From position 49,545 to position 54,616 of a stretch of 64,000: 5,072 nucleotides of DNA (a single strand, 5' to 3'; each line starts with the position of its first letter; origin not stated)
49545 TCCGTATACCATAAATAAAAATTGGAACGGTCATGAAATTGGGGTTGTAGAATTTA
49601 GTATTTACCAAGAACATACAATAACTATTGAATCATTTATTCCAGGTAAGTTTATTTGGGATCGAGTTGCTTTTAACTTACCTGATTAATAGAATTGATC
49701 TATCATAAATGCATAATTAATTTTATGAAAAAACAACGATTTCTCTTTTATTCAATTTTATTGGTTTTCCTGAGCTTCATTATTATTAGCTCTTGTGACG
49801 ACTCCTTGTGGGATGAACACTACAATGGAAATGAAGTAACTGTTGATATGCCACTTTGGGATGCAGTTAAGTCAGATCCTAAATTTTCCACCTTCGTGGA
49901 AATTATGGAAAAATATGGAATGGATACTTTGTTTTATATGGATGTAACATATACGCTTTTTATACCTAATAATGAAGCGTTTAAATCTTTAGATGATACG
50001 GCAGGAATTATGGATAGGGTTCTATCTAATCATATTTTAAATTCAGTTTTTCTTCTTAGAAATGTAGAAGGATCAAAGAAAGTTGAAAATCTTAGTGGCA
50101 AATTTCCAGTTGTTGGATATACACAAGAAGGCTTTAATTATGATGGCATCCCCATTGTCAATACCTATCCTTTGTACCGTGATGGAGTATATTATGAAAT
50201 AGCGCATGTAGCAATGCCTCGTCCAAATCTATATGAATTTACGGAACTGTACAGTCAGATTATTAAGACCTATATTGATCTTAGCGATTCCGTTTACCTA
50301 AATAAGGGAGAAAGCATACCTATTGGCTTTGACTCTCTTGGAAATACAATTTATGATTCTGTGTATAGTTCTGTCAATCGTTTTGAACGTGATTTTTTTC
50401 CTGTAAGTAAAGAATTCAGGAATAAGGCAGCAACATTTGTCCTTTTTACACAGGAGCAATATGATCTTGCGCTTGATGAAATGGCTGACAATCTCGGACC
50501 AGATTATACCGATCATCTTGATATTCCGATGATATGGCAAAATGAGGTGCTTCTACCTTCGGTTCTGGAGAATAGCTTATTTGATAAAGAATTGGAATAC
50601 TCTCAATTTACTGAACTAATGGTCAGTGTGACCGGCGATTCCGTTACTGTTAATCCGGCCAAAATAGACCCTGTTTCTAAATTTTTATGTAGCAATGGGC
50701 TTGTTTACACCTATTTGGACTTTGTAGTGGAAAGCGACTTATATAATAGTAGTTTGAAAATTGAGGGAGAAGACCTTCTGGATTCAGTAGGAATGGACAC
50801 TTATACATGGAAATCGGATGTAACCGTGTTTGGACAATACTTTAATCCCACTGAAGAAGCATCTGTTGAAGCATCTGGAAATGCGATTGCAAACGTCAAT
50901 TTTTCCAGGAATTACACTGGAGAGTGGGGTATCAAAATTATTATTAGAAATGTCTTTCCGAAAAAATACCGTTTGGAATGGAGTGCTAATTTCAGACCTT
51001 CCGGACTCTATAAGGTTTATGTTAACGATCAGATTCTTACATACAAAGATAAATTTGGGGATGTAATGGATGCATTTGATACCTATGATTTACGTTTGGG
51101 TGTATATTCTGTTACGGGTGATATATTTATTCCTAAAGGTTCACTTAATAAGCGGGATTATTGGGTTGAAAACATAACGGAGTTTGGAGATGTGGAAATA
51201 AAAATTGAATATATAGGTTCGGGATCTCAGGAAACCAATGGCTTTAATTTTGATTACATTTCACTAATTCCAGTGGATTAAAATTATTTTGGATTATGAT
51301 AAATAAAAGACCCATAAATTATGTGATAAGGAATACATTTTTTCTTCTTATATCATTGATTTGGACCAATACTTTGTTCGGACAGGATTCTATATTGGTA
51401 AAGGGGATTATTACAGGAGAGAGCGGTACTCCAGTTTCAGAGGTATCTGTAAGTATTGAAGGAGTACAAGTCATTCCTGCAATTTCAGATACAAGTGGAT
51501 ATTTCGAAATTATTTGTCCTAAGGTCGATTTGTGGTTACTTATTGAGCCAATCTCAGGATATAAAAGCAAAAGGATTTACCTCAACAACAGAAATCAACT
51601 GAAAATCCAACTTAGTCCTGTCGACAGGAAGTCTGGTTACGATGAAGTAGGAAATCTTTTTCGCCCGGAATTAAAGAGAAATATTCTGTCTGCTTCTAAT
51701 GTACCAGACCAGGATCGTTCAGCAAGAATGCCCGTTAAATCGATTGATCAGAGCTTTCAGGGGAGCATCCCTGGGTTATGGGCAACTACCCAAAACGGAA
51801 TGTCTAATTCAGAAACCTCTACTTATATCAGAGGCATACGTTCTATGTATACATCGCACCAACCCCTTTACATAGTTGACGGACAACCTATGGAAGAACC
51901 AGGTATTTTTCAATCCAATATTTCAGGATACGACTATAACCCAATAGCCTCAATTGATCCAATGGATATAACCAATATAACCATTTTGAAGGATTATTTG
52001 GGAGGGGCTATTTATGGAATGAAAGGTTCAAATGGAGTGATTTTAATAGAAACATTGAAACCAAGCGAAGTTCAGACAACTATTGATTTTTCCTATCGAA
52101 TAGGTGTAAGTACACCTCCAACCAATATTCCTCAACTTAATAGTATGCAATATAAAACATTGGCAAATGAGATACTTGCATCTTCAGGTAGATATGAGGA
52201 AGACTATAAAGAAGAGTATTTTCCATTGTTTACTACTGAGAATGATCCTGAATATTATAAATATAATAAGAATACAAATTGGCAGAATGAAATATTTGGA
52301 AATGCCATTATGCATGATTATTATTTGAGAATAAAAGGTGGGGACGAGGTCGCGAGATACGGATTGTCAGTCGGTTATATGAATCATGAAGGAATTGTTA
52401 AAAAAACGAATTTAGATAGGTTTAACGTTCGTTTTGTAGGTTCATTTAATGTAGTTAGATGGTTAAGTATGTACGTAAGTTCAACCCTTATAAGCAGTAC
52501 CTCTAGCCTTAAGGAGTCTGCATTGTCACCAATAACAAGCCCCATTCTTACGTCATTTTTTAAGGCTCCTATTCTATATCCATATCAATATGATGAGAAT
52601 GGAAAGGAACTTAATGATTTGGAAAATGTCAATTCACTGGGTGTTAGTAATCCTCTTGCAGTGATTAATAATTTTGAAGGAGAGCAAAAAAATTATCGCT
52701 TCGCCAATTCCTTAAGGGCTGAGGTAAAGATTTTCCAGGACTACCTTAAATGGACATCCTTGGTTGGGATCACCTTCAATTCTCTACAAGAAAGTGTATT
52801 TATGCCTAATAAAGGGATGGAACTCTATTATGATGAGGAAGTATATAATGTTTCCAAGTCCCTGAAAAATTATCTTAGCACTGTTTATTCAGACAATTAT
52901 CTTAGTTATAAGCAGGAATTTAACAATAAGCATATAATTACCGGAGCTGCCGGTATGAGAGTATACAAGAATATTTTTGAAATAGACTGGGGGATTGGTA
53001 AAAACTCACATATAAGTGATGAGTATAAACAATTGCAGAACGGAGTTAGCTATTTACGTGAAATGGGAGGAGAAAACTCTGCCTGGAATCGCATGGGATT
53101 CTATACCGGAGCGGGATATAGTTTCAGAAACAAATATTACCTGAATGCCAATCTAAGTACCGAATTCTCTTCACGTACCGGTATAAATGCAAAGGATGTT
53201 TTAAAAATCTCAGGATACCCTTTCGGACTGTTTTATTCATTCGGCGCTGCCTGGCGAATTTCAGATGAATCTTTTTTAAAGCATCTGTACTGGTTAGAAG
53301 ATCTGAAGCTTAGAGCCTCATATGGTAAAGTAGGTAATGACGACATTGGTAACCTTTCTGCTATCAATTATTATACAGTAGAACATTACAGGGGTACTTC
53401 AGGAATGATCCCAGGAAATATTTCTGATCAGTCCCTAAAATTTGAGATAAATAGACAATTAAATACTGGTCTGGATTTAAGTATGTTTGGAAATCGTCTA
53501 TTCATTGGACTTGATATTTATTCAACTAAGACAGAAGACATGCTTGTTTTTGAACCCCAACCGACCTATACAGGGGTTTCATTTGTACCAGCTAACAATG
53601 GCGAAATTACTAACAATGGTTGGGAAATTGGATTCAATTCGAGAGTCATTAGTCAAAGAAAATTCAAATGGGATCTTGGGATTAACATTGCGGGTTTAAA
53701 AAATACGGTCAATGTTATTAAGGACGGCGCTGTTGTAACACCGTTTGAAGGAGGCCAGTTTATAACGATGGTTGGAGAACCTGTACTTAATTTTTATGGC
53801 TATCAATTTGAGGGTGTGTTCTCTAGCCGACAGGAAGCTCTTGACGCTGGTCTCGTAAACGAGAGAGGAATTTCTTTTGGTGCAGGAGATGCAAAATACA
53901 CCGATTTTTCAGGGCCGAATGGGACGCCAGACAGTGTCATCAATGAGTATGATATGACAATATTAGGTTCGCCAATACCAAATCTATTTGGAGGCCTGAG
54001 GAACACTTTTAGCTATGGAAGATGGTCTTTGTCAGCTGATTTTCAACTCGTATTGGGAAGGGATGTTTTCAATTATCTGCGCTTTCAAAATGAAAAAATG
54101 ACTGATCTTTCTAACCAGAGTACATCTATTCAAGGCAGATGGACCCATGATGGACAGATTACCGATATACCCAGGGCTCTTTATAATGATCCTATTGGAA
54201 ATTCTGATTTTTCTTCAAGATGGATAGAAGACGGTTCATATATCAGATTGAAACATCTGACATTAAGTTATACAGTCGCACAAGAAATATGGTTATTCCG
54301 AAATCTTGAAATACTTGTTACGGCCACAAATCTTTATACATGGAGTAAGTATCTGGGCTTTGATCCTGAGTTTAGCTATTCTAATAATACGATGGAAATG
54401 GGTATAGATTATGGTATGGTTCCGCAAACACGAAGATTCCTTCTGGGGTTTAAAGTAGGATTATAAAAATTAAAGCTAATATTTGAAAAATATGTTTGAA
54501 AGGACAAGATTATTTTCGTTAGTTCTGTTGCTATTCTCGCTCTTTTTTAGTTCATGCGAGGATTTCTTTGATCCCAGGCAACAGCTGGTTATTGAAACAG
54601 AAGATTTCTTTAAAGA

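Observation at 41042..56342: Enzyme-free operon FAS1-SusC-SusD-FAS1-FAS1-SusC-SusD: tandem SusCD pairs decorated with fasciclin lipoproteins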

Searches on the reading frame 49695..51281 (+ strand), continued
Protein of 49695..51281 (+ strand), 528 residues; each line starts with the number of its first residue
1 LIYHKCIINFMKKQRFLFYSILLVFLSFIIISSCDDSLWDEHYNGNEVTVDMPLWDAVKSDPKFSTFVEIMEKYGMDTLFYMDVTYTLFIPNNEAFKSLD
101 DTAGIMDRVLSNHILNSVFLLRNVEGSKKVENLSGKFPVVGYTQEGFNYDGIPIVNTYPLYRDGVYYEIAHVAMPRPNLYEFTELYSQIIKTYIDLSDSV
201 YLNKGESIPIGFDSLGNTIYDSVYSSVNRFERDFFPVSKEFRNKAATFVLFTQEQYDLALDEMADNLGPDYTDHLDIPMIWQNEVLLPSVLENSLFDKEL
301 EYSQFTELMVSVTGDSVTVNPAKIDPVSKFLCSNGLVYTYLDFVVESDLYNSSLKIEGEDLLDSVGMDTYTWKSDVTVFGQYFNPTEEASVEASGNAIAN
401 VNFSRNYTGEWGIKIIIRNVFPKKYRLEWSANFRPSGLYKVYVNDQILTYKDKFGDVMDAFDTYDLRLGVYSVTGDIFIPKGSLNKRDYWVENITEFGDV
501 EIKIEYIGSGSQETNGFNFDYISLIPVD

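Call 76: list_cluster_members(proteins=[P0121, P0001])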
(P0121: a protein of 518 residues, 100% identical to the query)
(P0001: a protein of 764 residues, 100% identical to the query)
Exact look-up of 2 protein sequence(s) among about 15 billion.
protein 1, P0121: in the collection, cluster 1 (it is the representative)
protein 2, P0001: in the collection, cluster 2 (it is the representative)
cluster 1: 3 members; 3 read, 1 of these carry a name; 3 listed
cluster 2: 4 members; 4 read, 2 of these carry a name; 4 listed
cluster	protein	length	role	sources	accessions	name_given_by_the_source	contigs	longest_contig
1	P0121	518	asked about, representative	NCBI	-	-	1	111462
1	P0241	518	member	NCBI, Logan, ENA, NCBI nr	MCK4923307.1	MAG: fasciclin domain-containing protein [Bacteroidales bacterium] | fasciclin domain-containing protein [Bacteroidales bacterium]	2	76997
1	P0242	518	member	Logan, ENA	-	-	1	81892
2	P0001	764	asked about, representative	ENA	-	-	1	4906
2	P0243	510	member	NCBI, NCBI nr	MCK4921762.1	MAG: fasciclin domain-containing protein, partial [Bacteroidales bacterium] | fasciclin domain-containing protein [Bacteroidales bacterium]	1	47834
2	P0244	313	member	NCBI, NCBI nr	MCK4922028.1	MAG: fasciclin domain-containing protein, partial [Bacteroidales bacterium] | fasciclin domain-containing protein [Bacteroidales bacterium]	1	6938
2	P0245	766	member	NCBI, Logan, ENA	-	-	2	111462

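Call 80: search_protein_families(library=pfam, proteins=[L009:16969-20568:+], max_evalue=0.1)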
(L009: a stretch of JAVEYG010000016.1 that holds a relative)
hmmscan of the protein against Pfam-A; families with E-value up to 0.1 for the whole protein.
L009:16969-20568:+ (1200 aa): 4 families
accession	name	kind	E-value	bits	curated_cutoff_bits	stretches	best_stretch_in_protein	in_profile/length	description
PF00932.25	LTD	-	1e-10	42.4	34.3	1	54-124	5-70/109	Lamin Tail Domain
PF18962.6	Por_Secre_tail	-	1e-09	39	27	1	1129-1193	1-70/75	Secretion system C-terminal sorting domain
PF12733.13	Cadherin-like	-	1.8e-05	25.5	24.2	1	488-556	8-84/89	Cadherin-like beta sandwich domain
PF19755.4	DUF6242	-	0.074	13.3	29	0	422-457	84-119/217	Domain of unknown function (DUF6242)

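Call 90: search_protein_representatives(alignment_id=A1)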
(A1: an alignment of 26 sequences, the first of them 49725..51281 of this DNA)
Query: 26 sequences, 508 profile positions. Proteins with E-value up to 0.001 (for the whole library): 7089; up to 1e-10: 1967; up to 1e-30: 187. The best 150 are listed.
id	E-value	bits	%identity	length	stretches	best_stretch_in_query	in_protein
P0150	2.4e-228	775.6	-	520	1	6-507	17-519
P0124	1.1e-223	760.2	-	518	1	5-506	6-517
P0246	8.8e-201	684.7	-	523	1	11-507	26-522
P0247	1.7e-194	664.0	-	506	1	8-506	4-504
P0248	1.4e-180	618.0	-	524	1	9-506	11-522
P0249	8.4e-178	608.9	-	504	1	6-506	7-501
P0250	8.7e-173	592.3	-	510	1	9-506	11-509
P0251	2.0e-165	568.0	-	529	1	8-505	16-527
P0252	2.3e-163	561.2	-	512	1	8-506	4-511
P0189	6.7e-161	553.1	-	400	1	3-389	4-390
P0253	1.7e-156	538.5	-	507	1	17-507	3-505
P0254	2.1e-156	538.2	-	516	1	10-505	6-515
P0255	4.5e-155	533.9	-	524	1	7-506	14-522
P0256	4.6e-153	527.2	-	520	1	5-505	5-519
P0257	7.2e-153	526.6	-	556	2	221-507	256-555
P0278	3.4e-76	273.6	-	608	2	9-365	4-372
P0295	6.3e-50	187.0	-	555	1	340-505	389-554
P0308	5.0e-43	164.2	-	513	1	7-348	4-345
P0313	3.9e-41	158.0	-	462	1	340-503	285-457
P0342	2.1e-36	142.4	-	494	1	8-506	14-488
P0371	3.7e-34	135.0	-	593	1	342-507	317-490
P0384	3.7e-33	131.7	-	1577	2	324-506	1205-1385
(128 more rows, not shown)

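Call 91: search_protein_families(library=pfam, proteins=[P0384, P0295, P0313, P0371, P0308, P0342, P0278], max_evalue=0.001)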
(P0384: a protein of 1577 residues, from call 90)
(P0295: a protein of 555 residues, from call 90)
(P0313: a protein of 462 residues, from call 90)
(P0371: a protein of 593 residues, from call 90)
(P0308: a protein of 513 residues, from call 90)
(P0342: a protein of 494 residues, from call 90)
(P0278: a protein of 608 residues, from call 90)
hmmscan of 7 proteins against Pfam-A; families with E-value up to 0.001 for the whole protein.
P0384 (1577 aa): 7 families
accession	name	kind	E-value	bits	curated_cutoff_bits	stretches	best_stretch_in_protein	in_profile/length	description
PF13385.13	Laminin_G_3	-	2e-40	138.8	27.6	2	758-907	2-150/151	Concanavalin A-like lectin/glucanases superfamily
PF07980.17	SusD_RagB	-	1.2e-11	45.2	23.1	1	484-667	119-235/297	SusD family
PF18962.6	Por_Secre_tail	-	4.3e-10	40.2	27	1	1501-1574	1-74/75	Secretion system C-terminal sorting domain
PF18911.6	PKD_4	-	5e-10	39.7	27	1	925-993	15-81/85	PKD domain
PF00801.26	PKD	-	3e-07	30.8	23.5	1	931-988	16-73/80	PKD domain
PF14322.12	SusD-like_3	-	0.00045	21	27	1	157-233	71-137/191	Starch-binding associating with outer membrane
PF11589.14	DUF3244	-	0.00057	20.3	25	0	1510-1564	31-85/96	Domain of unknown function (DUF3244)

P0295 (555 aa): 0 families

P0313 (462 aa): 3 families
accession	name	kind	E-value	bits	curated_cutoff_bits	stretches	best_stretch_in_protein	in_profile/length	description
PF18911.6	PKD_4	-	8.2e-37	125.6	27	2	204-283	3-85/85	PKD domain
PF00801.26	PKD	-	1.6e-26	92.6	23.5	2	215-275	10-74/80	PKD domain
PF17957.7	Big_7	-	1.6e-11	45.1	24.1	1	31-100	1-69/70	Bacterial Ig domain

P0371 (593 aa): 6 families
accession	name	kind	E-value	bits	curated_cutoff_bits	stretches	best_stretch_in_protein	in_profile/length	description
PF18962.6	Por_Secre_tail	-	4.1e-13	49.9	27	1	522-591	1-75/75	Secretion system C-terminal sorting domain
PF23598.1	LRR_14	-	3.2e-10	39.7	40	1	138-201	61-125/353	Leucine-rich repeat region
PF00560.39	LRR_1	-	1e-08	34.1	20.6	0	125-146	2-23/23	Leucine Rich Repeat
PF13855.12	LRR_8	-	2.7e-08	33.9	27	1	125-183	3-61/61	Leucine rich repeat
PF12799.13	LRR_4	-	1.3e-07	32.1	27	0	124-160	2-37/44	Leucine Rich repeats (2 copies)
PF13927.12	Ig_3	-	1.7e-05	25.7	30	1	231-295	3-78/78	Immunoglobulin domain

P0308 (513 aa): 1 family
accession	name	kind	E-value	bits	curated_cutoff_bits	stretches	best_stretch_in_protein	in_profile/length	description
PF02469.27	Fasciclin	-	3.1e-19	69.8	22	1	52-166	2-123/123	Fasciclin domain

P0342 (494 aa): 1 family
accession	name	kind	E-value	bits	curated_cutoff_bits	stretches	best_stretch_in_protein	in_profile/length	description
PF02469.27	Fasciclin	-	1.4e-18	67.7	22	1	59-174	2-123/123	Fasciclin domain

P0278 (608 aa): 1 family
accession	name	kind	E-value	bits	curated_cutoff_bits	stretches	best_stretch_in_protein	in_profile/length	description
PF02469.27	Fasciclin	-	4.9e-08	33.7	22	1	49-169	5-121/123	Fasciclin domain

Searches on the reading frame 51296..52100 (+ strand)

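Call 52: search_solved_structures(query=window:51296-52100:+, max_evalue=0.001, show_alignments=3)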
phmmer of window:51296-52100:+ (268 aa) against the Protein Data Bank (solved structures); distinct sequences matched with E-value up to 0.001: 9.
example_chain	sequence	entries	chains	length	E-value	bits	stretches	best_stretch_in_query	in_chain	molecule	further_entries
8ypt_C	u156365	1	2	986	9.3e-20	74.4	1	146-266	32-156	TonB-linked outer membrane protein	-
8ypu_C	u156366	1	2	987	9.3e-20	74.4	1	146-266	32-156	SusC/RagA family TonB-linked outer membrane protein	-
5fq6_B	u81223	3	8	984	5.4e-15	58.8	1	142-254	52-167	SUSC/RAGA FAMILY TONB-LINKED OUTER MEMBRANE PROTEIN | BT_2264 | OUTER MEMBRANE PROTEIN OMP121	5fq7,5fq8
6sli_B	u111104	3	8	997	1.1e-13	54.5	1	35-256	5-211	RagA protein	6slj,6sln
8aa4_A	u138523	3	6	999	8.3e-13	51.6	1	19-258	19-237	SusC homolog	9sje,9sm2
5t3r_D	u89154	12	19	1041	9.6e-11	44.8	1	23-265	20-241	SusC homolog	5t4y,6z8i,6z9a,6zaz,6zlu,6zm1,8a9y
6sml_B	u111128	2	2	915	1.3e-09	41.1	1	139-256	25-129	RagA protein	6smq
6sm3_B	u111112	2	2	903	1.6e-09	40.9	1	139-256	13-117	RagA protein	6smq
6zlt_B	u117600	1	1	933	2.6e-08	36.9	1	136-265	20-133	SusC homolog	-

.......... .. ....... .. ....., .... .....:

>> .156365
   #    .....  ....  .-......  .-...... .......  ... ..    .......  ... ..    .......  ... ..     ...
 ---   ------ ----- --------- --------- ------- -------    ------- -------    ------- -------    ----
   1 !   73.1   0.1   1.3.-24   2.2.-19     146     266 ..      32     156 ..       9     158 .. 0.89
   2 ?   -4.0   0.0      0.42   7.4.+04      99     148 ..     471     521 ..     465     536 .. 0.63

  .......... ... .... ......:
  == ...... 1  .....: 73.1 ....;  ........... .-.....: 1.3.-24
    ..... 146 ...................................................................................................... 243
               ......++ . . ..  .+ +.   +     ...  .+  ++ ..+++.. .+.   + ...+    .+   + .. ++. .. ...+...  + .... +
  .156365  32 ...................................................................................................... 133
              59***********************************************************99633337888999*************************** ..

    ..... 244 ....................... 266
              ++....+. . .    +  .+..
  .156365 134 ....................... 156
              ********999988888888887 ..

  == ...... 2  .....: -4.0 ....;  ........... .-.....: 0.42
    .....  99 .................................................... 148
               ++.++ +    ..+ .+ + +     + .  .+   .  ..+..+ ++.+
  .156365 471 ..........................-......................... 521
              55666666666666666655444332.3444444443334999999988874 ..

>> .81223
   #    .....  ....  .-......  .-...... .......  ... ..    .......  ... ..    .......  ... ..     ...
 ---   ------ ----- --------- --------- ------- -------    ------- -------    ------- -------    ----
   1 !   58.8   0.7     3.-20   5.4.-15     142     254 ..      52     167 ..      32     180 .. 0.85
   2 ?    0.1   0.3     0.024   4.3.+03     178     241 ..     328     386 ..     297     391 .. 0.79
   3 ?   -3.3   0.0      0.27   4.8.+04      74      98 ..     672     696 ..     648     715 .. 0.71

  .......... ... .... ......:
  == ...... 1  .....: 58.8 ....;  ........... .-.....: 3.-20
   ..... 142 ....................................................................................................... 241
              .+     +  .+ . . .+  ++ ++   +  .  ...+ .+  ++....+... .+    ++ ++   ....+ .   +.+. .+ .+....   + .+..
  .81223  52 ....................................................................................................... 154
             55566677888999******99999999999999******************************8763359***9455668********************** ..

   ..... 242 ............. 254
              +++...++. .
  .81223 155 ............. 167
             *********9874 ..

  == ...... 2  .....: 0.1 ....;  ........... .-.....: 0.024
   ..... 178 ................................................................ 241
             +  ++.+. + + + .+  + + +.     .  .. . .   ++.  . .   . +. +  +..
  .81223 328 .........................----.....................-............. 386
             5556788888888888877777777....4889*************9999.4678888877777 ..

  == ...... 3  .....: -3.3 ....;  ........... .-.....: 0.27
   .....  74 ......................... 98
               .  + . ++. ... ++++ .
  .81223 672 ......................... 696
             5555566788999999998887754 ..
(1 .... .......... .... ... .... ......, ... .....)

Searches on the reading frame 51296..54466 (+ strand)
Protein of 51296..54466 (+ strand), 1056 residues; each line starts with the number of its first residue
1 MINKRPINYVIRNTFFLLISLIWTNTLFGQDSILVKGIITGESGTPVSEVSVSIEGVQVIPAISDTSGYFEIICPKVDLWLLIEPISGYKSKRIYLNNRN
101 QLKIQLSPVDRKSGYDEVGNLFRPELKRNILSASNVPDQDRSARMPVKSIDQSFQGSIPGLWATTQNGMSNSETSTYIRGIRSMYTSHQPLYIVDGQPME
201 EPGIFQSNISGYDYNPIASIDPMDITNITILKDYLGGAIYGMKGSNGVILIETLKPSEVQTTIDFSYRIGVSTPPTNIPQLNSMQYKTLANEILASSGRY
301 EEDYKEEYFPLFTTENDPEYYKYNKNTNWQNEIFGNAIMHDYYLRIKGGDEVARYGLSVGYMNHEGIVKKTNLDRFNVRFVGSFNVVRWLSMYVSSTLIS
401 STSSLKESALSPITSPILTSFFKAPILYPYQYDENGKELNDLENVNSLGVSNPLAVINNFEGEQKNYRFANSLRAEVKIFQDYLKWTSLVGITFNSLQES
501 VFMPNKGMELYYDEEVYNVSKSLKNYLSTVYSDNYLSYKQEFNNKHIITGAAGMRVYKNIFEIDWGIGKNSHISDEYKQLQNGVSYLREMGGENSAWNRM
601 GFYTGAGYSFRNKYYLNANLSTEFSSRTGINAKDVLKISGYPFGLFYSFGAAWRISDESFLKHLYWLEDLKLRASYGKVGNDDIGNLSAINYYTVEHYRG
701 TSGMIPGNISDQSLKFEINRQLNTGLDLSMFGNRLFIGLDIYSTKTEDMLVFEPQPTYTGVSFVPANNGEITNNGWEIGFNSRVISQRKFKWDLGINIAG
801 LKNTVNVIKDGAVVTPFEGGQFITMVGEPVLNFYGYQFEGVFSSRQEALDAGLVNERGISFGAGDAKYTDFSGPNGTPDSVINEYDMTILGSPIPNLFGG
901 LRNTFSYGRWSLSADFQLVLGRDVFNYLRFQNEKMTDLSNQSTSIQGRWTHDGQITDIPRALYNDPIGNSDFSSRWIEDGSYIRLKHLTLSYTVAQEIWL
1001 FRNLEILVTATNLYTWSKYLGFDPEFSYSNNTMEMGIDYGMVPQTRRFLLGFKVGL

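Call 5: search_protein_families(library=pfam, proteins=[window:51296-54466:+], max_evalue=0.01)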
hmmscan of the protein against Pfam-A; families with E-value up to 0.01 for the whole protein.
window:51296-54466:+ (1056 aa): 3 families
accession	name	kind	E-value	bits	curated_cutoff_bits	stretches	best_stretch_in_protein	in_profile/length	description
PF07715.20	Plug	-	1.2e-11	45.5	23.9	1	129-248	4-107/107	TonB-dependent Receptor Plug Domain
PF13715.12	CarbopepD_reg_2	-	0.00059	20.3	32.2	1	36-108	2-76/88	CarboxypepD_reg-like domain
PF13620.12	CarboxypepD_reg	-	0.0082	16.9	32.3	0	35-73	2-43/82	Carboxypeptidase regulatory-like domain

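Call 6: search_protein_families(library=ncbifam, proteins=[window:51296-54466:+], max_evalue=0.01)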
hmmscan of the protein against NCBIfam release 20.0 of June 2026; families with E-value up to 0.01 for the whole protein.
window:51296-54466:+ (1056 aa): 2 families
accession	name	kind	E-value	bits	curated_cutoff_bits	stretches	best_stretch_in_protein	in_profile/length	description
TIGR04056.1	OMP_RagA_SusC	subfamily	2.8e-189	631.7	368.25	1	34-1055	2-980/981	SusC/RagA family TonB-linked outer membrane protein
TIGR04057.1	SusC_RagA_signa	signature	9.8e-10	38.1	46.2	1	224-253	1-30/31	SusC/RagA subfamily TonB-dependent outer membrane receptor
